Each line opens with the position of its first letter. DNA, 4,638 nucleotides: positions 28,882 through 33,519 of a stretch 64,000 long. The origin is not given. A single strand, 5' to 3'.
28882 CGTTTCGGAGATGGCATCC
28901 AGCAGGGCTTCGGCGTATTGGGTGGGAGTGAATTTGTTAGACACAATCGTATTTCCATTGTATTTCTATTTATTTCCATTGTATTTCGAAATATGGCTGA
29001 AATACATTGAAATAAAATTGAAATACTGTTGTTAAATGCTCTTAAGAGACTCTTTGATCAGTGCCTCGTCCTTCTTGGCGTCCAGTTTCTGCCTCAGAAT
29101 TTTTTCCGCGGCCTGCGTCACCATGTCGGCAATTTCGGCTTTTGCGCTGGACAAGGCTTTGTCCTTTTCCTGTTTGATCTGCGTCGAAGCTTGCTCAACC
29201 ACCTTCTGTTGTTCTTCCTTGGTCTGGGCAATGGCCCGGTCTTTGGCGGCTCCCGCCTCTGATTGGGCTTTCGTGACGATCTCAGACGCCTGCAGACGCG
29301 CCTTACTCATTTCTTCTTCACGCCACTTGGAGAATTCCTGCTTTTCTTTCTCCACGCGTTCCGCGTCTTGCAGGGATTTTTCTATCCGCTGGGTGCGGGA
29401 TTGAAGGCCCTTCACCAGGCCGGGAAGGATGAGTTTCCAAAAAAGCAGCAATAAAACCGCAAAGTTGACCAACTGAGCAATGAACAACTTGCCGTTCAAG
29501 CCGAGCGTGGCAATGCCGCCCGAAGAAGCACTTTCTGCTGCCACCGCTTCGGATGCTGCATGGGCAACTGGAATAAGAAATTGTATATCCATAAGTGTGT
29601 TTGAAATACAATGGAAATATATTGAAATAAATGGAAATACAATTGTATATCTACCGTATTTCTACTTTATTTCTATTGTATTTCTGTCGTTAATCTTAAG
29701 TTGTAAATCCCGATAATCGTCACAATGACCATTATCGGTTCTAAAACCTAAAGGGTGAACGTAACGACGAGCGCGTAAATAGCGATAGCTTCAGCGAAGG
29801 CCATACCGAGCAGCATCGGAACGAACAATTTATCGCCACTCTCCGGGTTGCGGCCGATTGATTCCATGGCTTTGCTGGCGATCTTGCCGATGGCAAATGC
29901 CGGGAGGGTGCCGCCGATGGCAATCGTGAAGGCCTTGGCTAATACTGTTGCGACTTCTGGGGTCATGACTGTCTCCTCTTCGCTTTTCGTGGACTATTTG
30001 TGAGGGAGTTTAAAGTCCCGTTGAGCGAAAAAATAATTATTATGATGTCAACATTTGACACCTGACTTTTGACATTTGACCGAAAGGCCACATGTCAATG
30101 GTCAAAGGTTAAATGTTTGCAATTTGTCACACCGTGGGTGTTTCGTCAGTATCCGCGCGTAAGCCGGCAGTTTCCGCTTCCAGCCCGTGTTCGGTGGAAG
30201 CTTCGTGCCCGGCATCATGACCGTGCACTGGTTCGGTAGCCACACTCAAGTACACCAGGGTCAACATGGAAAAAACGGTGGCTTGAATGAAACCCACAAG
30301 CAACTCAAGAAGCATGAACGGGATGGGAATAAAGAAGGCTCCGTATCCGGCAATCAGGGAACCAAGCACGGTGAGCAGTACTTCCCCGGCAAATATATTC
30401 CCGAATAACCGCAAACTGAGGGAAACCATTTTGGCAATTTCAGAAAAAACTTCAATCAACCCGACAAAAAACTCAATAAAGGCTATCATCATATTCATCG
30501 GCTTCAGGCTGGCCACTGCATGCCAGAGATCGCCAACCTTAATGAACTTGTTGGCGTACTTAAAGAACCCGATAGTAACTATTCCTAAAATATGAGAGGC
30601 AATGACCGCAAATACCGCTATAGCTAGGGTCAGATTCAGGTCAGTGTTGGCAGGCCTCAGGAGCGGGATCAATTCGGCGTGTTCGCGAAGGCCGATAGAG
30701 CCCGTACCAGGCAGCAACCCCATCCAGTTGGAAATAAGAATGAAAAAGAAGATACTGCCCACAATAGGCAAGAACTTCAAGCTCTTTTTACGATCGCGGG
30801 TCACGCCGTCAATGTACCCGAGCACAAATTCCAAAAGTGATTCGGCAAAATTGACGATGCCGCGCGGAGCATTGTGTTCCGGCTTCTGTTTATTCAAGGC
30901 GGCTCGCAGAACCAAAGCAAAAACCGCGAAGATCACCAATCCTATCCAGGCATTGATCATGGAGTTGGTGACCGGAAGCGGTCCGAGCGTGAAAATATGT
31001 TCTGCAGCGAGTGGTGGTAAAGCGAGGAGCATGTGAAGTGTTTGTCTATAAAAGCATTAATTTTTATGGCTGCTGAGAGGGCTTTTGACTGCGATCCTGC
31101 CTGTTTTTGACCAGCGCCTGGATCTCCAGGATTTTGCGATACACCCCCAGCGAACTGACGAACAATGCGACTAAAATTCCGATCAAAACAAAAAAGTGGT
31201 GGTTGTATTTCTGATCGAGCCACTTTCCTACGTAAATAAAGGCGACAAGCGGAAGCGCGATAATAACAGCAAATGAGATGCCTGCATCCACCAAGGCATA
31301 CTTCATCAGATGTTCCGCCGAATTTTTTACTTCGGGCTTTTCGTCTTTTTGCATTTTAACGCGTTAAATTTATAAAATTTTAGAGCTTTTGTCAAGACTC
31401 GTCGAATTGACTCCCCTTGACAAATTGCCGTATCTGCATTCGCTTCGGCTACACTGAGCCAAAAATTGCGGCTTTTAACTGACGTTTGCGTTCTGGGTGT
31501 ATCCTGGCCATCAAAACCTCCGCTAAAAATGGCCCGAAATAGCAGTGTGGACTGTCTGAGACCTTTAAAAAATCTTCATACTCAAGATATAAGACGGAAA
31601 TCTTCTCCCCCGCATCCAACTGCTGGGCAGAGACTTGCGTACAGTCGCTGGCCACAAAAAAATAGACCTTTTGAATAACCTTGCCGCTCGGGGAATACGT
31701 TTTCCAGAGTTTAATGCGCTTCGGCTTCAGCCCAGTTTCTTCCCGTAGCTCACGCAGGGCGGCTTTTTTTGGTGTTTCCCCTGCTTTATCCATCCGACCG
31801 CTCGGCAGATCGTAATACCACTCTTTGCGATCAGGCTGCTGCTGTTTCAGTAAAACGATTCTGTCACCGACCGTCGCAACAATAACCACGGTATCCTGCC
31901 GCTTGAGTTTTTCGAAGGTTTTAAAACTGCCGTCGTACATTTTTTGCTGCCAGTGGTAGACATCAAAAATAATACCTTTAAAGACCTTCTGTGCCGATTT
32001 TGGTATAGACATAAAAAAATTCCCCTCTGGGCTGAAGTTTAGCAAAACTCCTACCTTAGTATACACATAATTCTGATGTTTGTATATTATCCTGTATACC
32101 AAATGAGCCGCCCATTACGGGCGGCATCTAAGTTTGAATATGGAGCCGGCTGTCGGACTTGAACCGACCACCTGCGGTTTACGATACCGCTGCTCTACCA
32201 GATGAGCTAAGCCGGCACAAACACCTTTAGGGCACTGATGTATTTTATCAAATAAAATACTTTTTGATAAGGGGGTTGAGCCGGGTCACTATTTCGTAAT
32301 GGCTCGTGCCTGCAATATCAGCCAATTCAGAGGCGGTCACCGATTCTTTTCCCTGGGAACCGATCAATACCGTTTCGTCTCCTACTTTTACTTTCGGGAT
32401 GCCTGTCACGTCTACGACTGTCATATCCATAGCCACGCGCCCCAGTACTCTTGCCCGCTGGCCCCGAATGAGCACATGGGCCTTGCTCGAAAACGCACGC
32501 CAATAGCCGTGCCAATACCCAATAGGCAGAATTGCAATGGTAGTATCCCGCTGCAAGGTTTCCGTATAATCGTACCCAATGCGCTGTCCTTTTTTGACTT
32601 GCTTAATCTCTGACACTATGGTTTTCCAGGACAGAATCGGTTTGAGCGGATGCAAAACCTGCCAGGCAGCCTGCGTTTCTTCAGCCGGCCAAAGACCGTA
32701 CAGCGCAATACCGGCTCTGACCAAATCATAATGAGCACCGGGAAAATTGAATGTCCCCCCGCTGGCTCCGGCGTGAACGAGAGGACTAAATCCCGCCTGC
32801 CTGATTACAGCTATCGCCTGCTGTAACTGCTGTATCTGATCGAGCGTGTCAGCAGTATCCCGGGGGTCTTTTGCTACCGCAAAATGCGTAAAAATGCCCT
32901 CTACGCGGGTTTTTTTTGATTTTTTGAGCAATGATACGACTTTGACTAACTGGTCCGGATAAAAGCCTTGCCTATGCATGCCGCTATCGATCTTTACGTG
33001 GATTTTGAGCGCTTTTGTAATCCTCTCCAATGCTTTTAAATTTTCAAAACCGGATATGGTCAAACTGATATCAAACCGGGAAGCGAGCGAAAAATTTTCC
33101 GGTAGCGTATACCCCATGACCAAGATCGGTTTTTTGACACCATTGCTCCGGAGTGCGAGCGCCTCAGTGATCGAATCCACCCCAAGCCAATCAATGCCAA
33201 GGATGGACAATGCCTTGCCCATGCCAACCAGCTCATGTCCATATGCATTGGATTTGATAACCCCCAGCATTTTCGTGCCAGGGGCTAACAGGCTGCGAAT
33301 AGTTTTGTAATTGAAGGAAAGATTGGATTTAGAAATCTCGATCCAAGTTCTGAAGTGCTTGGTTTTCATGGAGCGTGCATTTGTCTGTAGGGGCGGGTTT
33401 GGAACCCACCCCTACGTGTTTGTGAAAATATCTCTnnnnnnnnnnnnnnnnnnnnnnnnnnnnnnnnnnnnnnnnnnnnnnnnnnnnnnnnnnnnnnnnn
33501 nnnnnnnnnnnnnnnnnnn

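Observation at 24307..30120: Every intercistronic spacer of the atp operon is a composite palindrome built from its own short repeat unit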

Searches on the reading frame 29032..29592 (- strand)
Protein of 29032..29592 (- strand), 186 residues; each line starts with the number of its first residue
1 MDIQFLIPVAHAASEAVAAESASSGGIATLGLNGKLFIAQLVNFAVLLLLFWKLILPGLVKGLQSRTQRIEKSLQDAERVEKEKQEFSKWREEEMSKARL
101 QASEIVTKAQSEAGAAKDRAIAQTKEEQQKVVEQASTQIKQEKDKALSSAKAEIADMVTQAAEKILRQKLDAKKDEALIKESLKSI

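Call 32: search_protein_families(library=pfam, proteins=[window:29032-29592:-], max_evalue=0.001)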
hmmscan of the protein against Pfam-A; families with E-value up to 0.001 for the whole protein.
window:29032-29592:- (186 aa): 2 families
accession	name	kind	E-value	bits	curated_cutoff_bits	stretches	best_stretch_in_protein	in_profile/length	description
PF00430.23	ATP-synt_B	-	2.1e-24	86.5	28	1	37-166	2-131/132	ATP synthase B/B' CF(0)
PF24871.1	Piezo_TM1-24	-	0.00016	20.8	28.8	1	29-143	276-383/682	Piezo TM1-24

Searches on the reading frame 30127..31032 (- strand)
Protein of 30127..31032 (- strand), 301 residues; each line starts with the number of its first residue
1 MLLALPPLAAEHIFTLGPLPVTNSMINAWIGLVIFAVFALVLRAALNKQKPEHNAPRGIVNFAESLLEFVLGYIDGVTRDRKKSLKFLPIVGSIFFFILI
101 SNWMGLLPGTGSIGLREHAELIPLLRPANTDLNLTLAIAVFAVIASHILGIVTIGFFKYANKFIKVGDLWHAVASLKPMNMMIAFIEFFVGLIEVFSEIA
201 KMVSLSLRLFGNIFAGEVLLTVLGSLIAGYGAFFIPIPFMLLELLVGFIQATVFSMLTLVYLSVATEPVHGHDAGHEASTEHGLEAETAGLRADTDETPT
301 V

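Call 32: search_protein_families(library=pfam, proteins=[window:30127-31032:-], max_evalue=0.001)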
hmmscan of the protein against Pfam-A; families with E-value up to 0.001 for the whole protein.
window:30127-31032:- (301 aa): 1 family
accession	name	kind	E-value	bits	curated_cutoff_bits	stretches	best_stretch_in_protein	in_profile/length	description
PF00119.25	ATP-synt_A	-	1.4e-44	153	33.9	1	29-263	5-217/217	ATP synthase A chain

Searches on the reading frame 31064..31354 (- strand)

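Call 32: search_protein_families(library=pfam, proteins=[window:31064-31354:-], max_evalue=0.001)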
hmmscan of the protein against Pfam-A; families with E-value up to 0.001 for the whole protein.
window:31064-31354:- (96 aa): 1 family
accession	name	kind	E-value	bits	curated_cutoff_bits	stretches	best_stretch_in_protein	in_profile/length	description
PF09527.15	ATPase_gene1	-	3.4e-08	33.9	26.6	1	27-73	6-53/54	Putative F0F1-ATPase subunit Ca2+/Mg2+ transporter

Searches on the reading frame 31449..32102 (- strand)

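Call 32: search_protein_families(library=pfam, proteins=[window:31449-32102:-], max_evalue=0.001)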
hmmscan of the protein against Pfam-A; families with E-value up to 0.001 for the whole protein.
window:31449-32102:- (217 aa): 1 family
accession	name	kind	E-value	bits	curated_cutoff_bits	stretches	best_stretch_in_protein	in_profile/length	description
PF00293.34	NUDIX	-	3.5e-15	56.6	21.1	1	68-178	2-118/134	NUDIX domain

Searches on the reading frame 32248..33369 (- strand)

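Call 32: search_protein_families(library=pfam, proteins=[window:32248-33369:-], max_evalue=0.001)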
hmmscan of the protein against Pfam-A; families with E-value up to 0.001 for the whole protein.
window:32248-33369:- (373 aa): 2 families
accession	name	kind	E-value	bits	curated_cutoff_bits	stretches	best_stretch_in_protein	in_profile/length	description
PF01168.26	Ala_racemase_N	-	5.1e-59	200.1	24.1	1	12-226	1-218/220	Alanine racemase, N-terminal domain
PF00842.27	Ala_racemase_C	-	6.3e-41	139.4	25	1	246-370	2-125/127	Alanine racemase, C-terminal domain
